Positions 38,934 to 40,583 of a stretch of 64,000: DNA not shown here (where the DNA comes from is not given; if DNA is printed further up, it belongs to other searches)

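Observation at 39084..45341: Most complete copy of an iterated module: two tandem double hot-dog proteins, a coupled pair of family-III CoA-transferases, and a crotonase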

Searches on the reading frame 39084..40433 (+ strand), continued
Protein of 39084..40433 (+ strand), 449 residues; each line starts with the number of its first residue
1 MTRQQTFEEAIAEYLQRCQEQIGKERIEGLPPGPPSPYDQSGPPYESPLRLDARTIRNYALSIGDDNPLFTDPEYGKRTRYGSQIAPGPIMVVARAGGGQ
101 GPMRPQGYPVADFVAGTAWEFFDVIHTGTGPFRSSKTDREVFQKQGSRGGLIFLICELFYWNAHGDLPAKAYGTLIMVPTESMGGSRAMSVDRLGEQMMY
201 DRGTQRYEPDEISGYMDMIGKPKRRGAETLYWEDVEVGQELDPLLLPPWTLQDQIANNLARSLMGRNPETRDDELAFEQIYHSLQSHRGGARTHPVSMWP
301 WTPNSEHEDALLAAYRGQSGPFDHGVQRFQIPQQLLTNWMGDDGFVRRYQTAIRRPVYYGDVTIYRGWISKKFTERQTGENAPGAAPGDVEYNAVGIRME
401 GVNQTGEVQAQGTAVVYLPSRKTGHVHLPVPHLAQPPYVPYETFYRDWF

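Call 22: find_related_loci(query=A1, collection=genome_contigs, flank=10000)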
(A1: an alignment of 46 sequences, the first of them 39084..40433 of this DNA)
Query A1 (449 aa) in genome_contigs; peptide patterns used: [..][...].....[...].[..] (x = any residue, [..] = any of these).
598 stretches matched a pattern (row limit reached: there are more); 551 encode a relative of the query (tblastn E <= 1e-3); the best 80 are kept; 80 distinct loci.
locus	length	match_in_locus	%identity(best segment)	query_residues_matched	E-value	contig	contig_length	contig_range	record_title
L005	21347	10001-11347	95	1-449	0e+0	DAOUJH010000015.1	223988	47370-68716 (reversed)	MAG TPA_asm: Dehalococcoidia bacterium isolate S32_256 k113_2736304, whole genome shotgun sequence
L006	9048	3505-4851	94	1-449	0e+0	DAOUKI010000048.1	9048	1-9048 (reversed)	MAG TPA_asm: Dehalococcoidia bacterium isolate S5_319 k113_1223903, whole genome shotgun sequence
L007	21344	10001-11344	60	1-449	0e+0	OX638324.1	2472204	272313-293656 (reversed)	MAG: uncultured Dehalococcoidia bacterium isolate 3cc91b85-964c-4eee-822c-8c355d828f5f genome assembly, chromosome: 1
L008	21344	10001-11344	60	1-449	0e+0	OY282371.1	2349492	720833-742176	MAG: uncultured Dehalococcoidia bacterium genome assembly, chromosome: 1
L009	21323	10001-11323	60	1-449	0e+0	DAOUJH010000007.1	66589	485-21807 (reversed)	MAG TPA_asm: Dehalococcoidia bacterium isolate S32_256 k113_3629716, whole genome shotgun sequence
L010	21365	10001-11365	56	1-449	2e-176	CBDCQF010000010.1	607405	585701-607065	MAG: Dehalococcoidia bacterium isolate 8589e614-779c-4ca0-8cdb-dbf8187772a7 genome assembly, contig: contig_10, whole ge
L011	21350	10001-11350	58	5-449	7e-175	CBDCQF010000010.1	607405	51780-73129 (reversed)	MAG: Dehalococcoidia bacterium isolate 8589e614-779c-4ca0-8cdb-dbf8187772a7 genome assembly, contig: contig_10, whole ge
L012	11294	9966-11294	58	5-448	1e-174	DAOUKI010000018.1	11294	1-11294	MAG TPA_asm: Dehalococcoidia bacterium isolate S5_319 k113_607588, whole genome shotgun sequence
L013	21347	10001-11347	57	4-449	6e-174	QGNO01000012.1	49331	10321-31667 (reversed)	MAG: Chloroflexi bacterium isolate SAR202-VI-29A Ga0133547_10003091, whole genome shotgun sequence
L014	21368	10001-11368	56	4-449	2e-171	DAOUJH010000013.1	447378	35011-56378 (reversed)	MAG TPA_asm: Dehalococcoidia bacterium isolate S32_256 k113_3270186, whole genome shotgun sequence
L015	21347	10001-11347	56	1-449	9e-170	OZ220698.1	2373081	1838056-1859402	MAG: Dehalococcoidia bacterium isolate 1c31877f-31fb-4be5-889e-2983ccd84c47 genome assembly, chromosome: 1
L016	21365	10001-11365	55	5-449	2e-168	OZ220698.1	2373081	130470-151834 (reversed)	MAG: Dehalococcoidia bacterium isolate 1c31877f-31fb-4be5-889e-2983ccd84c47 genome assembly, chromosome: 1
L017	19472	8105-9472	55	5-449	8e-169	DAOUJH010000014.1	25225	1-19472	MAG TPA_asm: Dehalococcoidia bacterium isolate S32_256 k113_1508911, whole genome shotgun sequence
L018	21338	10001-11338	56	1-449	9e-168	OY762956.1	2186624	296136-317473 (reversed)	MAG: Dehalococcoidia bacterium isolate caf6cba7-c187-4a53-abc2-184ab5dfaca7 genome assembly, chromosome: 1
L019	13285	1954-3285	56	5-449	1e-166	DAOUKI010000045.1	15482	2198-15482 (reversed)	MAG TPA_asm: Dehalococcoidia bacterium isolate S5_319 k113_1222930, whole genome shotgun sequence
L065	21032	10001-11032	30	46-421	2e-30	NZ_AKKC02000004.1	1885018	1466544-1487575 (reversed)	Rhizobium sp. CF080 ctg13, whole genome shotgun sequence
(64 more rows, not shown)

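Call 26: search_solved_structures(query=A1, max_evalue=1, show_alignments=3)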
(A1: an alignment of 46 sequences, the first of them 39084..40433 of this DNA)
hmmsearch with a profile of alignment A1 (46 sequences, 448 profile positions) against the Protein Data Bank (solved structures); distinct sequences matched with E-value up to 1: 19.
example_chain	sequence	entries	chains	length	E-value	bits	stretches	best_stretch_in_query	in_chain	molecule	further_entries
1q6w_A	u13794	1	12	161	0.00011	24.4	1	49-93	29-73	monoamine oxidase regulatory protein, putative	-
4w78_A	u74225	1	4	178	0.00028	23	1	51-110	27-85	Hydratase ChsH1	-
4wnb_A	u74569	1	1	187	0.00031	22.9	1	51-110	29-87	Hydratase ChsH2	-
3wew_A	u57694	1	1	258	0.00042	22.5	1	31-90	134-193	HtdX dehydratase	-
4oob_A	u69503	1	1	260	0.00042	22.5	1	31-90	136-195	Uncharacterized protein HtdX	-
5cpg_A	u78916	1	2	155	0.00057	22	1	40-89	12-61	(R)-specific enoyl-CoA hydratase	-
8vwr_A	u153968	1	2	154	0.011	17.8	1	34-92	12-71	Acyl dehydratase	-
3ir3_A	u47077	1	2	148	0.015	17.3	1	44-91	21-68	3-hydroxyacyl-thioester dehydratase 2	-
4w78_B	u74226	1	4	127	0.043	15.8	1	306-370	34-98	Hydratase ChsH2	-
4wnb_B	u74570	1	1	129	0.043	15.8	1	306-370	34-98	Hydratase ChsH1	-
2b3m_A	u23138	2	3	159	0.083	14.9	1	40-90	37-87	hypothetical protein AF1124 | putative dehydratase AF1124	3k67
2c2i_A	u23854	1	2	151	0.1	14.6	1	46-107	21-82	RV0130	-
8y21_C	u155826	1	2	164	0.22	13.5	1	43-98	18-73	(3R)-hydroxyacyl-ACP dehydratase subunit HadA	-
7svt_A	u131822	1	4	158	0.24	13.4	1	44-98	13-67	HadA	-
4rlj_A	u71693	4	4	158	0.24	13.4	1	44-98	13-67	(3R)-hydroxyacyl-ACP dehydratase subunit HadA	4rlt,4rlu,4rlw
5i7n_A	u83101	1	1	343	0.45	12.5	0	306-355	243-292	MaoC-like dehydratase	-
4v12_A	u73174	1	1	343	0.62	12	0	306-355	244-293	MAOC LIKE DOMAIN PROTEIN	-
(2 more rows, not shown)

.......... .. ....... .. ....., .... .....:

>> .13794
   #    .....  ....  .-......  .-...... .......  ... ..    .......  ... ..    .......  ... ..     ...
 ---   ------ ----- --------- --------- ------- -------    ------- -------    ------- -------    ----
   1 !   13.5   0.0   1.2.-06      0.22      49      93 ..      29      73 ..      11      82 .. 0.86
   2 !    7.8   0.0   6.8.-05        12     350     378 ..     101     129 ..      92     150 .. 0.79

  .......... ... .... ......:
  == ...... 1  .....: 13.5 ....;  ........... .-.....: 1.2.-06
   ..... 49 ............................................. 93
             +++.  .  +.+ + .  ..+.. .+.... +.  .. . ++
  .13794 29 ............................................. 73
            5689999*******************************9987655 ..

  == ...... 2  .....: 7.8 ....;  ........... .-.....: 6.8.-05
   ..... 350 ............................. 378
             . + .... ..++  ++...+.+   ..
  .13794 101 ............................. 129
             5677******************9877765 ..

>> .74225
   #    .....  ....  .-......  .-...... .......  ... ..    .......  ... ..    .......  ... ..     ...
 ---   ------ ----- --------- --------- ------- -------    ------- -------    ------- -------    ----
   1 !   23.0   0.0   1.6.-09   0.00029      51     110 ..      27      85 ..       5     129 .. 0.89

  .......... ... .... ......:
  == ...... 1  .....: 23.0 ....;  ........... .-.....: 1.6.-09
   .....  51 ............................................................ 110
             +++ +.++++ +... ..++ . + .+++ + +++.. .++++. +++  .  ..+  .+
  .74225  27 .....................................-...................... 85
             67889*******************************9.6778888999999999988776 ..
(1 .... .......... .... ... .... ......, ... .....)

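Call 27: predict_structure(alignment_id=A1)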
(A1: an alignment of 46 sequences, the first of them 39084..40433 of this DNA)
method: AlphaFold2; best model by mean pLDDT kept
length: 449 residues; sequences in the alignment: 46
mean_pLDDT: 88.1   pTM: 0.89
mean pLDDT of the five models: 88.1, 86.2, 85.9, 85.7, 85.2
residues with pLDDT >= 90: 262; 70-90: 157; 50-70: 23; < 50: 7
segments of 3 or more residues with pLDDT < 50: 268-271
pLDDT, mean of each block of 10 residues (from residue 1): 77 95 89 77 87 93 92 97 96 85 86 91 94 94 89 95 95 93 86 86 87 91 89 98 90 75 57 56 69 79 74 86 81 96 97 86 95 98 96 98 91 97 98 96 85
secondary structure, 60 per line:
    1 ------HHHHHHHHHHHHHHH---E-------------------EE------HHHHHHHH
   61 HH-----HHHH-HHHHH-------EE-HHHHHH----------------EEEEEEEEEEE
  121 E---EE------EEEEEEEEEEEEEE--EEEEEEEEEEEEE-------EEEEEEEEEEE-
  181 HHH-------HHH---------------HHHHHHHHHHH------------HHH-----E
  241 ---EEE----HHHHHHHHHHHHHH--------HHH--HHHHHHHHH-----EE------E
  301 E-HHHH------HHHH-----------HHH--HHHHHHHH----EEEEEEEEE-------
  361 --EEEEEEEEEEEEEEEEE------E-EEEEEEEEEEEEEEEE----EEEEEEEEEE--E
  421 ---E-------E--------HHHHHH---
elements in order: H7-21 H53-62 H68-71 H73-77 H88-93 E110-121 E133-146 E149-161 E169-179 H209-219 E244-246 H251-264 H278-286 H303-306 H313-316 H333-340 E345-353 E363-379 E388-403 E408-417 H441-446
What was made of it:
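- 39084..40433 (+): Hot-dog protein D (449 aa), uncharacterised double hot-dog family. AlphaFold model pLDDT 88 shows two hot-dog domains (call 27).
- On MaoC-like (R)-specific enoyl-CoA hydratase / hydratase 2: AlphaFold model with pLDDT 88.1 and pTM 0.89 (call 27).
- The confident model shows a double hot-dog fold (call 27).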

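Call 29: fold_search(model_id=the predicted structure, library=pdb)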
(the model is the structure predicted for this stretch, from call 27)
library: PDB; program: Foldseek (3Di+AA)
matches with E <= 10: 1328; with E <= 0.001: 213
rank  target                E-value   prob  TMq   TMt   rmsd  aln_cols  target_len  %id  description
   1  4v12                  1.4e-16  1.00  0.50  0.66  12.4       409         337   14  Crystal structure of the MSMEG_6754 dehydratase from Mycobacterium smegmatis (released 2015-03-18)
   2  5i7n                  2.0e-16  1.00  0.51  0.69  12.1       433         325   13  MaoC-like dehydratase (released 2016-07-06)
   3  4e3e_A                5.7e-13  1.00  0.43  0.53  12.1       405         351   12  CRYSTAL STRUCTURE OF putative MaoC domain protein dehydratase from Chloroflexus aurantiacus J-10-fl (released 2012-03-21)
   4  8hgn                  2.2e-12  1.00  0.45  0.55  11.8       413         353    9  Crystal structure of MeaC (Mesaconyl-CoA hydratase) (released 2023-09-27)
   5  9p4v_A                5.7e-12  1.00  0.42  0.11  18.5       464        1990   11  Atomic model of wild type S. cerevisiae Fatty Acid Synthase (FAS) in complex with Palmitoyl-CoA (in vitro binding) (released 2025-08-27)
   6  7q5s_B                7.2e-12  1.00  0.42  0.11  16.4       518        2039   11  Protein community member fatty acid synthase complex from C. thermophilum (released 2022-02-02)
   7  2uv8_G                8.6e-12  1.00  0.43  0.11  17.7       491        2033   10  Crystal structure of yeast fatty acid synthase with stalled acyl carrier protein at 3.1 angstrom resolution (released 2007-04-17)
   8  9p4w_A                9.7e-12  1.00  0.45  0.11  16.6       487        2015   11  Atomic model of wild type S. cerevisiae Fatty Acid Synthase (FAS) (released 2025-08-27)
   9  8huc_B                1.8e-11  1.00  0.41  0.67   8.4       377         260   11  Crystal structure of PaIch (Pec1) (released 2023-12-27)
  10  8psf_G                2.2e-11  1.00  0.45  0.11  17.0       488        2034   10  Asymmetric unit of the yeast fatty acid synthase in non-rotated state with ACP at the acetyl transferase domain (FASx  (released 2023-11-22)
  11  8prv_G                2.8e-11  1.00  0.44  0.11  16.9       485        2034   11  Asymmetric unit of the yeast fatty acid synthase in the non-rotated state with ACP at the ketosreductase domain (FASam (released 2023-11-22)
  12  9d48_A                2.8e-11  1.00  0.42  0.10  17.3       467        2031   11  Atomic model of Ketoacyl Reductase domain and 4 helical bundle of Candida albicans Fatty Acid Synthase (FAS) in comple (released 2025-08-20)
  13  8huc_C                3.6e-11  1.00  0.40  0.67  10.0       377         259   12  Crystal structure of PaIch (Pec1) (released 2023-12-27)
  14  3khp_A                4.3e-11  1.00  0.40  0.59  10.1       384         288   13  Crystal structure of a possible dehydrogenase from Mycobacterium tuberculosis at 2.3A resolution (released 2009-12-01)
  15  8huc_A                7.3e-11  1.00  0.40  0.66   9.6       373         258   12  Crystal structure of PaIch (Pec1) (released 2023-12-27)
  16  1s9c_I                8.2e-11  1.00  0.40  0.61  10.5       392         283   12  Crystal structure analysis of the 2-enoyl-CoA hydratase 2 domain of human peroxisomal multifunctional enzyme type 2 (released 2005-02-15)
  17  8khg_B                1.2e-10  1.00  0.37  0.59  10.5       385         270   11  Itaconyl-CoA hydratase PaIch (released 2024-05-15)
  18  8khg_A                1.2e-10  1.00  0.36  0.56  12.3       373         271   12  Itaconyl-CoA hydratase PaIch (released 2024-05-15)
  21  8huc_D                1.6e-10  1.00  0.40  0.66   8.7       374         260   12  Crystal structure of PaIch (Pec1) (released 2023-12-27)
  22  1s9c_G                1.6e-10  1.00  0.40  0.61  10.3       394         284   12  Crystal structure analysis of the 2-enoyl-CoA hydratase 2 domain of human peroxisomal multifunctional enzyme type 2 (released 2005-02-15)
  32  1s9c_F                3.8e-10  1.00  0.39  0.62  10.7       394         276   12  Crystal structure analysis of the 2-enoyl-CoA hydratase 2 domain of human peroxisomal multifunctional enzyme type 2 (released 2005-02-15)
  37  2bi0                  5.1e-10  1.00  0.42  0.54  13.5       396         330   10  RV0216, A conserved hypothetical protein from Mycobacterium tuberculosis that is essential for bacterial survival during (released 2005-04-25)
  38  1s9c_C                6.5e-10  1.00  0.38  0.59  10.8       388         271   11  Crystal structure analysis of the 2-enoyl-CoA hydratase 2 domain of human peroxisomal multifunctional enzyme type 2 (released 2005-02-15)
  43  1s9c_K                1.5e-09  1.00  0.39  0.65  10.4       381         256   12  Crystal structure analysis of the 2-enoyl-CoA hydratase 2 domain of human peroxisomal multifunctional enzyme type 2 (released 2005-02-15)
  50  1s9c_L                3.2e-09  1.00  0.38  0.64  11.4       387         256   11  Crystal structure analysis of the 2-enoyl-CoA hydratase 2 domain of human peroxisomal multifunctional enzyme type 2 (released 2005-02-15)
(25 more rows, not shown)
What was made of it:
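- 39084..40433 (+): Foldseek top hits are MaoC-type double hot-dog dehydratases (call 29).
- On MaoC-like (R)-specific enoyl-CoA hydratase / hydratase 2: Foldseek probability is 1.00 to 4v12, 5i7n, 4e3e, 8hgn, 8huc and 1s9c (call 29).
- On Mesaconyl-CoA hydratase / itaconyl-CoA hydratase: Identity to 4e3e, 8hgn and 8huc is 9-12% (call 29).
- Foldseek neighbours are MSMEG_6754, mesaconyl-CoA hydratases, itaconyl-CoA hydratase and MFE-2 hydratase 2 (call 29). Foldseek places the hot-dog model near Chloroflexus Mch (4e3e), MeaC (8hgn) and PaIch (8huc, 8khg) (call 29). Rv0216 (2bi0) is among the structural neighbours (call 29).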

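Call 36: search_protein_families(library=pfam, proteins=[L007:8811-9980:+, L007:11391-12350:+, L007:15511-16806:+, L007:6690-7763:+, L007:17019-19322:+, L005:2698-4407:-, L005:4542-5702:-, L005:5960-6745:+, L005:6758-7501:+, L005:7514-8275:-])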
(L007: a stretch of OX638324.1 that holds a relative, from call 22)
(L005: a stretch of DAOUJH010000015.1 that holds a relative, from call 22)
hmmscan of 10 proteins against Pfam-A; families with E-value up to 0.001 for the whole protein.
L007:8811-9980:+ (389 aa): 2 families
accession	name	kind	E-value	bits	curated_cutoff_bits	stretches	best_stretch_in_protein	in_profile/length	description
PF13452.11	FAS1_DH_region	-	9.4e-12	45.6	22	1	34-126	18-110/132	FAS1-like, dehydratase domain region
PF01575.25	MaoC_dehydratas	-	1.8e-06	28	27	1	35-130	23-115/123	MaoC like domain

L007:11391-12350:+ (319 aa): 2 families
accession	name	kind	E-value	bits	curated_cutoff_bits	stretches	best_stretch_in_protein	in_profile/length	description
PF02423.21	OCD_Mu_crystall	-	2.7e-63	214.3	24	1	7-309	8-313/314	Ornithine cyclodeaminase/mu-crystallin family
PF01488.26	Shikimate_DH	-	4e-05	24.2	24.3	1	110-209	3-100/138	Shikimate / quinate 5-dehydrogenase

L007:15511-16806:+ (431 aa): 2 families
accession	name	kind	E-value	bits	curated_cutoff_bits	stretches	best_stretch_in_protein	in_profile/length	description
PF07690.21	MFS_1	-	6.3e-27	94.8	33.4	2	31-263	11-223/347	Major Facilitator Superfamily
PF12832.13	MFS_1_like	-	3.9e-07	29.9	25.2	1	59-379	42-345/373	MFS_1 like family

L007:6690-7763:+ (357 aa): 4 families
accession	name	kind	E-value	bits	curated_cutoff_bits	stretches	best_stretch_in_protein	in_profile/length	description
PF01070.24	FMN_dh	-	2.9e-118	395.4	24.9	1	17-339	1-348/350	FMN-dependent dehydrogenase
PF00478.31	IMPDH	-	3.6e-06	26.7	25.6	1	260-295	203-238/345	IMP dehydrogenase / GMP reductase domain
PF03060.21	NMO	-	0.00026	20.9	28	1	208-297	134-226/331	Nitronate monooxygenase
PF01645.23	Glu_synthase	-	0.00028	20.6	20.4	1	263-295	274-306/369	Conserved region in glutamate synthase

L007:17019-19322:+ (767 aa): 1 family
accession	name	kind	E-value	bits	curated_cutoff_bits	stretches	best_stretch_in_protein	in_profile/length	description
PF00496.27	SBP_bac_5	-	1.7e-76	258.1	32.4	1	314-686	2-365/368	Bacterial extracellular solute-binding proteins, family 5 Middle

L005:2698-4407:- (569 aa): 5 families
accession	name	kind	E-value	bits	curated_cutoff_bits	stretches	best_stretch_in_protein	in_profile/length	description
PF01555.25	N6_N4_Mtase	-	1.4e-43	149.8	26.7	1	23-384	1-217/221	DNA methylase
PF22722.2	NA-iREase1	-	1.1e-08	35.5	27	1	439-538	17-105/106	NACHT-associated inactive Restriction Endonuclease 1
PF04471.18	Mrr_cat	-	5.2e-08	33.4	21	1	420-511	4-97/115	Restriction endonuclease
PF02086.21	MethyltransfD12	-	1.4e-05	25.4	22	0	20-67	173-219/253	D12 class N6 adenine-specific DNA methyltransferase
PF13847.12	Methyltransf_31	-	0.00052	20.1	27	0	347-391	2-49/145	Methyltransferase domain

L005:4542-5702:- (386 aa): 0 families

L005:5960-6745:+ (261 aa): 1 family
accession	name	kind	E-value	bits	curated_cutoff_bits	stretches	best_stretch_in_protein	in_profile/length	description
PF11290.13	DUF3090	-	2.4e-26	93.1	27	1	93-250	2-170/170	Protein of unknown function (DUF3090)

L005:6758-7501:+ (247 aa): 1 family
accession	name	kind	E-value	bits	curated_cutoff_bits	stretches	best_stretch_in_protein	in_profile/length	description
PF00454.33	PI3_PI4_kinase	-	3.1e-05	24.4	27.1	1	100-173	105-178/241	Phosphatidylinositol 3- and 4-kinase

L005:7514-8275:- (253 aa): 3 families
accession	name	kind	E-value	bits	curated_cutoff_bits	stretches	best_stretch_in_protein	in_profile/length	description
PF13561.12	adh_short_C2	-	2e-55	188.4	27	1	16-246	1-235/236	Enoyl-(Acyl carrier protein) reductase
PF00106.31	adh_short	-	1.8e-53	181.4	26.6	1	10-193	1-184/195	short chain dehydrogenase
PF08659.16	KR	-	2.3e-07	31.3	22.6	1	13-183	4-170/180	KR domain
